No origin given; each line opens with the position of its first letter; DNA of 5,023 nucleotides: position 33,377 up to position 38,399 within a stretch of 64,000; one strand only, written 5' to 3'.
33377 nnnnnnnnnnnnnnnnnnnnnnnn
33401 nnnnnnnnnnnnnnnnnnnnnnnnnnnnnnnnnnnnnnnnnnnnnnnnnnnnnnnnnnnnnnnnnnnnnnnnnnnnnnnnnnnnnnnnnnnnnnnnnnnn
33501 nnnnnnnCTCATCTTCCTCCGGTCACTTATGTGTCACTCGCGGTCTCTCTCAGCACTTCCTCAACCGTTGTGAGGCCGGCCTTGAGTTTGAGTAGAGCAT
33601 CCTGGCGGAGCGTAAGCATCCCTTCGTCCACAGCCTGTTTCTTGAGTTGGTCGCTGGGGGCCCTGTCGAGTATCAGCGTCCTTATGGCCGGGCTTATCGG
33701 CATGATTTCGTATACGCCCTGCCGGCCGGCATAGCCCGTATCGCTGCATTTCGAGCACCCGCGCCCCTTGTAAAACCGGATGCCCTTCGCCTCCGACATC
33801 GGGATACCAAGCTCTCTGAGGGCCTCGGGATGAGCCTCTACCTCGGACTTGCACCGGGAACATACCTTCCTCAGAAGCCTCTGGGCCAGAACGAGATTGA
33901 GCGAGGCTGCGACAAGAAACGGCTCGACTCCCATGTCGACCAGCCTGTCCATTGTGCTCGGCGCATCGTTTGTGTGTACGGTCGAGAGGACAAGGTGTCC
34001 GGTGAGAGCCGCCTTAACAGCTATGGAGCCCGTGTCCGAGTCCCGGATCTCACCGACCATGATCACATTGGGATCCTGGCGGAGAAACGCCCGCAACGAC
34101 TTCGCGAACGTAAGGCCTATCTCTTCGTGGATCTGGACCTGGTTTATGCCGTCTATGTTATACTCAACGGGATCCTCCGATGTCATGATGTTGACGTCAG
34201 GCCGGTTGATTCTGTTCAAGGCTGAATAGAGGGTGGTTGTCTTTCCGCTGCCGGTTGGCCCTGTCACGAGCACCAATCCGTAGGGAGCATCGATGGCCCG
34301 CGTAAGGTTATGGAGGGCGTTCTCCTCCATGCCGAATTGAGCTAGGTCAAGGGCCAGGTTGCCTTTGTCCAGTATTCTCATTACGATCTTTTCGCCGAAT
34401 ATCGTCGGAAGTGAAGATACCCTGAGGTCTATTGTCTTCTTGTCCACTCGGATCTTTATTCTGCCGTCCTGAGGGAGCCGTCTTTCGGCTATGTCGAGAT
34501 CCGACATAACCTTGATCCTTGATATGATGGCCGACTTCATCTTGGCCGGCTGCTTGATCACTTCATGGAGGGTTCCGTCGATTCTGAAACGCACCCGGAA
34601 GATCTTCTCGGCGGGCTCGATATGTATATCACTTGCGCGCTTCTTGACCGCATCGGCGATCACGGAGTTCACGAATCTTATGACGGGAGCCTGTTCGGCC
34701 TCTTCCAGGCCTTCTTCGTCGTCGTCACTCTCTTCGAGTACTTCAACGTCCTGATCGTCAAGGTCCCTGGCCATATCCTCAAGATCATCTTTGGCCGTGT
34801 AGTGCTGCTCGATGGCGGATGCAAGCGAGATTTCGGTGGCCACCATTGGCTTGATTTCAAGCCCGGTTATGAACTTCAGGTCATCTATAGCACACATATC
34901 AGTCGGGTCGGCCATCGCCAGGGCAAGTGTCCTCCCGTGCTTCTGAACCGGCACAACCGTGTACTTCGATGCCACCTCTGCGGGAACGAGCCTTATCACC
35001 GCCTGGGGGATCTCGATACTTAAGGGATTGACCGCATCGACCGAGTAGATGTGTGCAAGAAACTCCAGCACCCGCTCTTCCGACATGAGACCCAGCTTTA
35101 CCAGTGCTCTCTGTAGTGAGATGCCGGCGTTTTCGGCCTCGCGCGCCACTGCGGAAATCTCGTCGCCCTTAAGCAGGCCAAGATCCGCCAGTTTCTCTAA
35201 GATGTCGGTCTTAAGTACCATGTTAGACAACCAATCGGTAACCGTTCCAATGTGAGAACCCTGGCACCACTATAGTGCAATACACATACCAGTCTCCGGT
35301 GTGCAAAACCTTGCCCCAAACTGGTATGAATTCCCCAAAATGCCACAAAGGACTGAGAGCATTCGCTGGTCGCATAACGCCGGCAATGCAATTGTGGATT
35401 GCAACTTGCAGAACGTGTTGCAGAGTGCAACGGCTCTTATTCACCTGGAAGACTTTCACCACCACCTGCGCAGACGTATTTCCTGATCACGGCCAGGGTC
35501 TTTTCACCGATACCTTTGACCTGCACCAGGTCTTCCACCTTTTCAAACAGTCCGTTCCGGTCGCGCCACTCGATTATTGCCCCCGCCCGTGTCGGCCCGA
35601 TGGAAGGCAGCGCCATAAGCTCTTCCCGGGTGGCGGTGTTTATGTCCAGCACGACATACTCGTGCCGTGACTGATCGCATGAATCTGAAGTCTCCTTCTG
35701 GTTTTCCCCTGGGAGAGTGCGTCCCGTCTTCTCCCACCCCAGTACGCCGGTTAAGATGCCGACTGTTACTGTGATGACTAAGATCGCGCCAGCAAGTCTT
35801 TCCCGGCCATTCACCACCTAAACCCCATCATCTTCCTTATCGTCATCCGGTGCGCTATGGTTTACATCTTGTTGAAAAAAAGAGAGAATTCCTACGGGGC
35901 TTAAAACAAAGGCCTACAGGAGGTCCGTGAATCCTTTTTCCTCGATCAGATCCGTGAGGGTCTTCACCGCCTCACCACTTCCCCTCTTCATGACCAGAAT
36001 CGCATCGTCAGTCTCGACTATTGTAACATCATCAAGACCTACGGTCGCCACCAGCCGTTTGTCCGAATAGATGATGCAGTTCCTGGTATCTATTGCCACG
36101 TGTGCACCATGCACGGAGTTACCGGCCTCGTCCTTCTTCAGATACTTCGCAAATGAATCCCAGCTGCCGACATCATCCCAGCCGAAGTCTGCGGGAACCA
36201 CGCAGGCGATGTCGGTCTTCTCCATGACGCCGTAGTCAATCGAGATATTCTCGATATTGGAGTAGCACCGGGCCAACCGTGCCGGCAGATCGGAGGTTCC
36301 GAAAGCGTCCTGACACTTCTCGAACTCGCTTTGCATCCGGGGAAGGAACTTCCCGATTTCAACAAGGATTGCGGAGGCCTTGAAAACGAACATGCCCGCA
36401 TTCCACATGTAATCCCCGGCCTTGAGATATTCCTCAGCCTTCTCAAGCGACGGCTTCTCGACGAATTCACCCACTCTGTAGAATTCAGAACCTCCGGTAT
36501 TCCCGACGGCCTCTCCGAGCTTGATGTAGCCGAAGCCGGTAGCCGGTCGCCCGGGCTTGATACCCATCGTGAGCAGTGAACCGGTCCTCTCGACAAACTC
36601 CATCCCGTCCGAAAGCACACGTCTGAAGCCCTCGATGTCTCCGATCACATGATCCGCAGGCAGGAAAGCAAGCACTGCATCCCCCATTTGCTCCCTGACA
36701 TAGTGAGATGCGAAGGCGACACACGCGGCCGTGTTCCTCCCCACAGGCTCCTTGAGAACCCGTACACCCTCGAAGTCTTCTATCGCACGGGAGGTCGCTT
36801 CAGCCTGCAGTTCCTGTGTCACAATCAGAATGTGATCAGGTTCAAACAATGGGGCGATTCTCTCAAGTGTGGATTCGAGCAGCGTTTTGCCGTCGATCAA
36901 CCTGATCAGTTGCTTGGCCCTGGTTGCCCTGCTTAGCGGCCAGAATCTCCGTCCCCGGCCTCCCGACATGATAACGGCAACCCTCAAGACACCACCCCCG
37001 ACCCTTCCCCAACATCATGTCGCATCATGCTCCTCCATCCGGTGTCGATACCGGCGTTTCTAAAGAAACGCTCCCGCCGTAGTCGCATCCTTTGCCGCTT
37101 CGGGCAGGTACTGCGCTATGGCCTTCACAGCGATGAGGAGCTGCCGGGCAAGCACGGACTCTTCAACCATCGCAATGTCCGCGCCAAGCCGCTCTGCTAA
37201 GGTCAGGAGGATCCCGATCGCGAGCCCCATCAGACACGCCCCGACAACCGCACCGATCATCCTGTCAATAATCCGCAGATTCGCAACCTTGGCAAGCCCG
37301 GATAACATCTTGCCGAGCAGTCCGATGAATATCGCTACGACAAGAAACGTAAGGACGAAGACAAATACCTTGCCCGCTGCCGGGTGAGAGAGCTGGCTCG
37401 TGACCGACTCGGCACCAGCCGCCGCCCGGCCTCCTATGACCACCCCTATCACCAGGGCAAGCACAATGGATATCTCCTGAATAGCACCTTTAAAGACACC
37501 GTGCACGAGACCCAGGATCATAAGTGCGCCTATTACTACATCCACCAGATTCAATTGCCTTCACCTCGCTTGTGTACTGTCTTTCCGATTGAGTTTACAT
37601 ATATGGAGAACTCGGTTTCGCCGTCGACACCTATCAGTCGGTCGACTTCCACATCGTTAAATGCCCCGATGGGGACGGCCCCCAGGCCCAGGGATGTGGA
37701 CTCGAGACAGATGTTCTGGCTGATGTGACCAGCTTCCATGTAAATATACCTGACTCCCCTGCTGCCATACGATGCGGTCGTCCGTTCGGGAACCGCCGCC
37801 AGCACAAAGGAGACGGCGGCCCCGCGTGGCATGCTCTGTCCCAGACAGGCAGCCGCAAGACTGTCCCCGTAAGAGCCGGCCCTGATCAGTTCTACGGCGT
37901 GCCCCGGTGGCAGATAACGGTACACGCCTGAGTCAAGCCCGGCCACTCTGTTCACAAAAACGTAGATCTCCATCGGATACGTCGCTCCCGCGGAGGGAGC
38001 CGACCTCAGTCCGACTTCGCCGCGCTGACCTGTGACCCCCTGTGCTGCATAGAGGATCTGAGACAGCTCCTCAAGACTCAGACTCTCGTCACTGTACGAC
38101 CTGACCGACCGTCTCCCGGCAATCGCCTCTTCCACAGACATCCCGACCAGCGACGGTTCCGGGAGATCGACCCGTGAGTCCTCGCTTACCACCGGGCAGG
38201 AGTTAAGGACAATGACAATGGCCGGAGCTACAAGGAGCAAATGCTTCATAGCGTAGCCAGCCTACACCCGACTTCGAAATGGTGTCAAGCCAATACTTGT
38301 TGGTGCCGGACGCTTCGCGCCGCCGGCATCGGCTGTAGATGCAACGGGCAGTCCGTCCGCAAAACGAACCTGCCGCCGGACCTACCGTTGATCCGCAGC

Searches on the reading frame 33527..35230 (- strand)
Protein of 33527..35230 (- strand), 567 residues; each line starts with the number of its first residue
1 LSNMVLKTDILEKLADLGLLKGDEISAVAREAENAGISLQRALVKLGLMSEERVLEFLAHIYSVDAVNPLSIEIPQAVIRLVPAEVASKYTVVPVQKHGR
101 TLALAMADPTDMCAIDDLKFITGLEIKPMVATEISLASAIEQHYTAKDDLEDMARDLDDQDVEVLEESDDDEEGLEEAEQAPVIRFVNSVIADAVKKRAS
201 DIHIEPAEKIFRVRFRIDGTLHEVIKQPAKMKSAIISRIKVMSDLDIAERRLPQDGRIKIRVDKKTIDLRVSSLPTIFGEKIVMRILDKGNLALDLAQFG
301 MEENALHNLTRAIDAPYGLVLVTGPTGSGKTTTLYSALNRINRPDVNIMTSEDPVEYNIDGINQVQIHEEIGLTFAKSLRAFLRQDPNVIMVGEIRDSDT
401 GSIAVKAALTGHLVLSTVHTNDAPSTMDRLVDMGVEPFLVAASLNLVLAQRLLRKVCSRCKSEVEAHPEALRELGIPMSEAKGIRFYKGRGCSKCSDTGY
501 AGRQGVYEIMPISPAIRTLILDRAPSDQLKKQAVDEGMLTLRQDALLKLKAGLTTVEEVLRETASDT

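Call 52: search_protein_families(library=pfam, proteins=[window:33527-35230:-], max_evalue=0.0001)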
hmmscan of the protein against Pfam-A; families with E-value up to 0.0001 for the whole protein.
window:33527-35230:- (567 aa): 3 families
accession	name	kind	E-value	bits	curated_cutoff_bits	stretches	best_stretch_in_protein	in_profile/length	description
PF00437.27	T2SSE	-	1.5e-143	478.4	24.9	1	177-561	2-370/370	Type II/IV secretion system protein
PF05157.20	MshEN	-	1.5e-19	70.2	23.1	1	63-146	2-86/90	MshEN domain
PF13191.12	AAA_16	-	4.5e-06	27.7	32.6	1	304-383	10-94/167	AAA ATPase domain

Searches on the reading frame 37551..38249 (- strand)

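Call 80: search_protein_families(library=pfam, proteins=[window:37551-38249:-], max_evalue=0.0001)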
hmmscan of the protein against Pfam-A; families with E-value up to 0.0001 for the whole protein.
window:37551-38249:- (232 aa): 1 family
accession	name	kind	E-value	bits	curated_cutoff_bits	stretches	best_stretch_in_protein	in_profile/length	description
PF00881.29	Nitroreductase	-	2.6e-27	96.5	23.5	1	43-222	1-166/167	Nitroreductase family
